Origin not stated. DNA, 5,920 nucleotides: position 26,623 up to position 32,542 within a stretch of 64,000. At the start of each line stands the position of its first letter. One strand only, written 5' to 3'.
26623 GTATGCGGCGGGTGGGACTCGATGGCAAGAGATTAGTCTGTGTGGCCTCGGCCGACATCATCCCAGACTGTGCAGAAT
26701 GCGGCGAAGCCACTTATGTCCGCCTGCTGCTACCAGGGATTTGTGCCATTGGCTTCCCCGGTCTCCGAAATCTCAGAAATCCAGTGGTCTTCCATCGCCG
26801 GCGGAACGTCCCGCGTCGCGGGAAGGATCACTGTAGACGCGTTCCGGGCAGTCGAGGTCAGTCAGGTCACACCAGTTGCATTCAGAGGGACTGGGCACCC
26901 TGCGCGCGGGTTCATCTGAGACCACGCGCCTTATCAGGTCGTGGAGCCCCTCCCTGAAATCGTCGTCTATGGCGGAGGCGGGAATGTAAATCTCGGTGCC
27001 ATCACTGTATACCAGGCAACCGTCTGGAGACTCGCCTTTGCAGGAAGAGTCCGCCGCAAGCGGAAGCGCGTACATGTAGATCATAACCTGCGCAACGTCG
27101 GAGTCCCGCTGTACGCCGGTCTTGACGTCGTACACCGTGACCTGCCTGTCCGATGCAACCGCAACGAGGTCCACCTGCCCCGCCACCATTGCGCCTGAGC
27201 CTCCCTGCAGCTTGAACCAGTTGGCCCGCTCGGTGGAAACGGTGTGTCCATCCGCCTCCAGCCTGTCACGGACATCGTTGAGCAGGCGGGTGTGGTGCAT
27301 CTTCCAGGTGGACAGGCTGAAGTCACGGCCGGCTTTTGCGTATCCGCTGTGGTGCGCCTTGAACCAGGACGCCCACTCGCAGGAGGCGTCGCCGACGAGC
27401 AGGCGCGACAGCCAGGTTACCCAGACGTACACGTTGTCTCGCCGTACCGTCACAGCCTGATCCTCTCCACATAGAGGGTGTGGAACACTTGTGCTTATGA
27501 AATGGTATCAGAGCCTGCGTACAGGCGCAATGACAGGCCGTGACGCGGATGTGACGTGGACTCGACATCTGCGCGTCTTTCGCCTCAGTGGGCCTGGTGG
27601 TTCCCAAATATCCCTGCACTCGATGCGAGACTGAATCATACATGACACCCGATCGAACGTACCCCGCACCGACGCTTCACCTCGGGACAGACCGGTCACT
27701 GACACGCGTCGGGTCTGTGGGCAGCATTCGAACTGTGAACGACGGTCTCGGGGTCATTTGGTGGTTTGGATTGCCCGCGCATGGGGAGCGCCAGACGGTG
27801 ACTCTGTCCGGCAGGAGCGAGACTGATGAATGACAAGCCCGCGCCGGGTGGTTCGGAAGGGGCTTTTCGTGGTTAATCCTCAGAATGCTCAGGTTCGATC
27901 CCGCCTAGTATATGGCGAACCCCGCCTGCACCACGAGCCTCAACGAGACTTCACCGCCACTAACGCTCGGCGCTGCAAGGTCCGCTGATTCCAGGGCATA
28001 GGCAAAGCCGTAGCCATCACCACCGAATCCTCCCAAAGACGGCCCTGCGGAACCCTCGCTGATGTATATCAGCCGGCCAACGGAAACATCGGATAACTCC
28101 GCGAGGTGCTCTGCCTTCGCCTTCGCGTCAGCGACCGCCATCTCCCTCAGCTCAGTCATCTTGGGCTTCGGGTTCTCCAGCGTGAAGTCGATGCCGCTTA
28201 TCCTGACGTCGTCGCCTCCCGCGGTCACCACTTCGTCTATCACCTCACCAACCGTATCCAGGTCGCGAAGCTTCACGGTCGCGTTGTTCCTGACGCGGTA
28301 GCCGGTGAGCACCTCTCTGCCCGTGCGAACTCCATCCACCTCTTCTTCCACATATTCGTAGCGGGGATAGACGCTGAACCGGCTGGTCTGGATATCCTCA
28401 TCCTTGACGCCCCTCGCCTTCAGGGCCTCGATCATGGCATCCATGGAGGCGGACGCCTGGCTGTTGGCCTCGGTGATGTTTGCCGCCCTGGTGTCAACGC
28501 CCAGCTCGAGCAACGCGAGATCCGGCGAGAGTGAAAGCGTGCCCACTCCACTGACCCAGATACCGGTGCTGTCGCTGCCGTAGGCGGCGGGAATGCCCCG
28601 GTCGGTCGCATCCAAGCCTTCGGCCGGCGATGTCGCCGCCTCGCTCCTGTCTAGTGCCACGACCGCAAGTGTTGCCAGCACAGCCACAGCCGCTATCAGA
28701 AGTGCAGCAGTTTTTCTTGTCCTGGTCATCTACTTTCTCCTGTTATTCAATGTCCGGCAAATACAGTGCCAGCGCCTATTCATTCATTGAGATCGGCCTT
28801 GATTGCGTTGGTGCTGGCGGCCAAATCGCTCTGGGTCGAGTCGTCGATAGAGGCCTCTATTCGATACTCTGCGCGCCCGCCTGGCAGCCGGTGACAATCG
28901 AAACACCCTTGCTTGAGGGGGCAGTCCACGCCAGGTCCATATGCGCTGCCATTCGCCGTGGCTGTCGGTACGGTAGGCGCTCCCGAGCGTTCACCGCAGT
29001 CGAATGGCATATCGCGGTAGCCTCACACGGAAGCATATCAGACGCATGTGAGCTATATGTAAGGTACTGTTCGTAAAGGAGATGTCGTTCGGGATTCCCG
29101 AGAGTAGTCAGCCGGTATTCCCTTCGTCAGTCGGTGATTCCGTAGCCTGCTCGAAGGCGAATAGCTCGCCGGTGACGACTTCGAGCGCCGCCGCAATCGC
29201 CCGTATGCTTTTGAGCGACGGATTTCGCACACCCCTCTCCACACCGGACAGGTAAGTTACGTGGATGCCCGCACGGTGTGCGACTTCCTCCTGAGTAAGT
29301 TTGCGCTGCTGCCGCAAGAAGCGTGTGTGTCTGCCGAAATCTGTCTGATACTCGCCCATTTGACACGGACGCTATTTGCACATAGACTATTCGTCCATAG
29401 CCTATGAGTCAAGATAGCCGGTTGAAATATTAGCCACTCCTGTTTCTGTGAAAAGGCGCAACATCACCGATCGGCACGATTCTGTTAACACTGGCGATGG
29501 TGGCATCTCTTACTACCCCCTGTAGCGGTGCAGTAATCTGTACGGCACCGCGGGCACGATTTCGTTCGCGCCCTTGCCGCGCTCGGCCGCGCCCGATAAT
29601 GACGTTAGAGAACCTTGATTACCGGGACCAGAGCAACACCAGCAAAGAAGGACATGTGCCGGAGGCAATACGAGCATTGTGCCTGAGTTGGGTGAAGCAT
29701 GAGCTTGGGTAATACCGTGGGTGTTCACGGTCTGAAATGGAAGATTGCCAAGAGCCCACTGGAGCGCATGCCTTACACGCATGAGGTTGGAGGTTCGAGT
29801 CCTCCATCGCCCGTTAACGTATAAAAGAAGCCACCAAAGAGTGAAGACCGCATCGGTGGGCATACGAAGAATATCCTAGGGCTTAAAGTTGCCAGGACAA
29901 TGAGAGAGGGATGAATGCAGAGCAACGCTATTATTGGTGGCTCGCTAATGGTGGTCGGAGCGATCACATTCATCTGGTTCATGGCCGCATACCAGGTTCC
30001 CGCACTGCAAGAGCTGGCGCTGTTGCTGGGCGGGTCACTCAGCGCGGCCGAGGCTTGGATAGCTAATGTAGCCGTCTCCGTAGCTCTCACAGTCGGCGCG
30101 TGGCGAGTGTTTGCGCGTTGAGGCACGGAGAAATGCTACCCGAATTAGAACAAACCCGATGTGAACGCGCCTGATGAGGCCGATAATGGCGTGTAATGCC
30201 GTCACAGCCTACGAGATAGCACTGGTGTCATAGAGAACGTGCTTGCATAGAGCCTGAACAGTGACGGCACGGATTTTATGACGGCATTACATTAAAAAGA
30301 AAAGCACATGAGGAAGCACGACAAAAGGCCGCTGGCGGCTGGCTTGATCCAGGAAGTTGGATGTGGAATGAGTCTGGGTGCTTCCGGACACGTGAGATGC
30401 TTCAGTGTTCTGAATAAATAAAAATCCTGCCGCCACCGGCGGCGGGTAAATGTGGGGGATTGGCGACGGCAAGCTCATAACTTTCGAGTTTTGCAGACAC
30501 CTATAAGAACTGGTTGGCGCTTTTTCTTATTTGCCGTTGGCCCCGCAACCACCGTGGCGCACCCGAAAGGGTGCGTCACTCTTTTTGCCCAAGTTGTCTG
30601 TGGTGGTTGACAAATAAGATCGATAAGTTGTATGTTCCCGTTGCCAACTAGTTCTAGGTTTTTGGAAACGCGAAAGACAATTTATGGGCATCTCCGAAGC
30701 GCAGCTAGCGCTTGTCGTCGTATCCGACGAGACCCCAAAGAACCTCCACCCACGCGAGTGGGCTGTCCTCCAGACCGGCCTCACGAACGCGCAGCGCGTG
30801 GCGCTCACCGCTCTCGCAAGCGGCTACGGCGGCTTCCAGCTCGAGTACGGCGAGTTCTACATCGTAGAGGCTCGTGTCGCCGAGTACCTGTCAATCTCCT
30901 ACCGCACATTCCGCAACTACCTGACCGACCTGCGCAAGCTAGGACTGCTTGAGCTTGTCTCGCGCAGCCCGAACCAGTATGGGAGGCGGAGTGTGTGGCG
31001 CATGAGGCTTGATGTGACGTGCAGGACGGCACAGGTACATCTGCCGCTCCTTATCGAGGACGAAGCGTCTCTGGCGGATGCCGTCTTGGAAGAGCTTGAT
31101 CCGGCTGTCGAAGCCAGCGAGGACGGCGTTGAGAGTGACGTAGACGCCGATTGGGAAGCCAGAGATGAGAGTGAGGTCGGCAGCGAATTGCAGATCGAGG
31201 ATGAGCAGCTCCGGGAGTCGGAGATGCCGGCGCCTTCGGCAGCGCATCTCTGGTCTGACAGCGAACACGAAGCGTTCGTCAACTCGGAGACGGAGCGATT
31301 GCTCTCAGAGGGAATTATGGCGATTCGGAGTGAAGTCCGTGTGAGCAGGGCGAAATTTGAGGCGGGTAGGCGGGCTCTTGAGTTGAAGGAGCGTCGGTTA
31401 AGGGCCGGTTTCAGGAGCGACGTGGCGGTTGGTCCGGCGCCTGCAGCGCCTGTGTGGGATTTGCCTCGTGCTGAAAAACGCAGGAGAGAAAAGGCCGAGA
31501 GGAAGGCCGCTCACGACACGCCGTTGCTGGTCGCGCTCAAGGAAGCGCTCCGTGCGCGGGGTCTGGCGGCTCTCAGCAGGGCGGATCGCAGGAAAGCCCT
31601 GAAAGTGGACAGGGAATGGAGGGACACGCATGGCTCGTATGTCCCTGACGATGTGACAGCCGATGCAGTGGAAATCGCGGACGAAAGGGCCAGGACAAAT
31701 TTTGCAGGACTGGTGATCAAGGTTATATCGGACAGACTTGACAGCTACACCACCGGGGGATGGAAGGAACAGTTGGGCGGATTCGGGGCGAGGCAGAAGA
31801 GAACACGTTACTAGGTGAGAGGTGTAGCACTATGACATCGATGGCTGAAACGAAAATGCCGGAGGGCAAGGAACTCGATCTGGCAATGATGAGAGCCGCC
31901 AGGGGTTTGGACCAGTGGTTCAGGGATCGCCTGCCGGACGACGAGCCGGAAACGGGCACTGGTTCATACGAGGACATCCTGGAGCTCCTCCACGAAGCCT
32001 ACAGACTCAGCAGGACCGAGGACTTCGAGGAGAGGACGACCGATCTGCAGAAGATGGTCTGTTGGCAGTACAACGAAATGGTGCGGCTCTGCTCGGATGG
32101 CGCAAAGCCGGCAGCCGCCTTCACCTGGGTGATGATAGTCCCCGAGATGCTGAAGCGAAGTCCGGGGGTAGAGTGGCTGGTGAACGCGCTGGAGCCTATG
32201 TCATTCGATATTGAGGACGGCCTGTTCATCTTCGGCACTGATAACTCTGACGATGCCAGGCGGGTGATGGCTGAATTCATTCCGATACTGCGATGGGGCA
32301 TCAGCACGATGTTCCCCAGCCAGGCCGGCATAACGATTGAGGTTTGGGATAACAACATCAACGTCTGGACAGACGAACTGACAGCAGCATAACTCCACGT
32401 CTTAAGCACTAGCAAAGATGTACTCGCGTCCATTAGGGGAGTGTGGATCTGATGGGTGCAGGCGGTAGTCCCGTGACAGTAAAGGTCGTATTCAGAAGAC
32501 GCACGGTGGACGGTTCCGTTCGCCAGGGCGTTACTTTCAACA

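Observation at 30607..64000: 33-kb single-strand conjugation/T4SS-like locus in which only a handful of genes are recognisable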

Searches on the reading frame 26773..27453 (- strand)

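Call 11: search_protein_families(library=pfam, max_evalue=0.001, proteins=[window:26773-27453:-])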
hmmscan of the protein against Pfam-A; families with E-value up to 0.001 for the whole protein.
window:26773-27453:- (226 aa): 1 family
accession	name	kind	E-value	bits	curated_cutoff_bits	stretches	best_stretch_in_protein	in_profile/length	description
PF12705.13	PDDEXK_1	-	6.3e-09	36.6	22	1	48-197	83-242/247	PD-(D/E)XK nuclease superfamily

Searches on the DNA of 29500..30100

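Call 75: search_rna_families(source=window, start=29500, end=30100, threshold=evalue, max_evalue=0.1, show_alignments=1)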
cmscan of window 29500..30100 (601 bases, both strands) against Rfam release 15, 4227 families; matches with E-value up to 0.1: 1.
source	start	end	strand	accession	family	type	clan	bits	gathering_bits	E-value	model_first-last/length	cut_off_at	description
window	29739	29813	+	RF00005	tRNA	Gene; tRNA;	CL00001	34.8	29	1.5e-05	1-71/71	no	tRNA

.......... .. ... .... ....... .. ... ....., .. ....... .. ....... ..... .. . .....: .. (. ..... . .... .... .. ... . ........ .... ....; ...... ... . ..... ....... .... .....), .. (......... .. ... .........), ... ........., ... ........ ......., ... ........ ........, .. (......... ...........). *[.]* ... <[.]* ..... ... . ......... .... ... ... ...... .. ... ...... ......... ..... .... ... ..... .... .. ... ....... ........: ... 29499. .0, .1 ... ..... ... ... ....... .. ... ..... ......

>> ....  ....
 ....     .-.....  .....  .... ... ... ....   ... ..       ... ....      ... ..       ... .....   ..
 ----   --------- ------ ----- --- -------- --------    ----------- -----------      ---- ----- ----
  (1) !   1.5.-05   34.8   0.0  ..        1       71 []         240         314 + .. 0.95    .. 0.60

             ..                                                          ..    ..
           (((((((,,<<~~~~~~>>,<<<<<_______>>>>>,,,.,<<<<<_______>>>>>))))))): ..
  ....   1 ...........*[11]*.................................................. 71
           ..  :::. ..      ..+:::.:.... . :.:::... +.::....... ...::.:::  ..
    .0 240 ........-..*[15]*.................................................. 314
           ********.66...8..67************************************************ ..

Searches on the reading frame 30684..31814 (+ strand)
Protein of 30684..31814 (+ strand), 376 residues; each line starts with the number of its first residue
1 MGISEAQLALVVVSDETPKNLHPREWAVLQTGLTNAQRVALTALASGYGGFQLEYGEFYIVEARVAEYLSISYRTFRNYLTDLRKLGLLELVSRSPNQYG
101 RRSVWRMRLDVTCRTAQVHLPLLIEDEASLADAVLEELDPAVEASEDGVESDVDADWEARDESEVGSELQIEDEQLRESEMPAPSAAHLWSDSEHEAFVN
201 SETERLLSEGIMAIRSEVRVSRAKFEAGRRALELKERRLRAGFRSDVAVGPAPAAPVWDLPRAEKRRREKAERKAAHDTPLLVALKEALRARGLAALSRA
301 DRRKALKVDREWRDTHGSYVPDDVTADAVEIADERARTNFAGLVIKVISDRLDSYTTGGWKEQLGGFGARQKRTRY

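Call 4: search_protein_families(library=pfam, max_evalue=0.01, proteins=[window:30684-31814:+])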
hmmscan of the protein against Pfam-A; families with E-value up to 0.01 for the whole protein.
window:30684-31814:+ (376 aa): 0 families

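Call 25: search_protein_families(library=ncbifam, max_evalue=0.01, proteins=[window:30684-31814:+])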
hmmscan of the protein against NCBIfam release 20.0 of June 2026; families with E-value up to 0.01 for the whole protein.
window:30684-31814:+ (376 aa): 0 families

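Call 39: search_protein_families(library=pfam, max_evalue=10, proteins=[window:30684-31814:+])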
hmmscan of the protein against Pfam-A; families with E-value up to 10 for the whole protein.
window:30684-31814:+ (376 aa): 3 families
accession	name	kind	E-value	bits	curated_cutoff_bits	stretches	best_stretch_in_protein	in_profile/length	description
PF04703.18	FaeA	-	0.014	16.1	20.7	1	64-108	20-61/62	FaeA-like protein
PF09079.17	Cdc6_C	-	0.092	13.2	25.1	1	68-110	47-89/96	CDC6, C terminal winged helix domain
PF13551.12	HTH_29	-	0.11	13.1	28.1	1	65-97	18-49/64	Winged helix-turn helix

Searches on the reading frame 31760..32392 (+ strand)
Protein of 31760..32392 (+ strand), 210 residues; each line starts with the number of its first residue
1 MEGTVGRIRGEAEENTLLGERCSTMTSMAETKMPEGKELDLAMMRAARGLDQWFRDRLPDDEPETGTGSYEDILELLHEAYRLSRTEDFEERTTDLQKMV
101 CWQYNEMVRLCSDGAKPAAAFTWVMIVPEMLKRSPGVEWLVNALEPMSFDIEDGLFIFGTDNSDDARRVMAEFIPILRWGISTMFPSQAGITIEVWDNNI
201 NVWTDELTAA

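Call 4: search_protein_families(library=pfam, max_evalue=0.01, proteins=[window:31760-32392:+])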
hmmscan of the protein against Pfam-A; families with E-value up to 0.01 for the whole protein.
window:31760-32392:+ (210 aa): 0 families

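Call 25: search_protein_families(library=ncbifam, max_evalue=0.01, proteins=[window:31760-32392:+])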
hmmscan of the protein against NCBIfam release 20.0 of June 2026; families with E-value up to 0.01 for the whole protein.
window:31760-32392:+ (210 aa): 0 families

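Call 39: search_protein_families(library=pfam, max_evalue=10, proteins=[window:31760-32392:+])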
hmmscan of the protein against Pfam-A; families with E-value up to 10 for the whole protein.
window:31760-32392:+ (210 aa): 1 family
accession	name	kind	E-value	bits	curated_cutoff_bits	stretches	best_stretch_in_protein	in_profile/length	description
PF15595.11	Imm51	-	0.15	12.4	29.8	1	143-174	55-86/104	Immunity protein 51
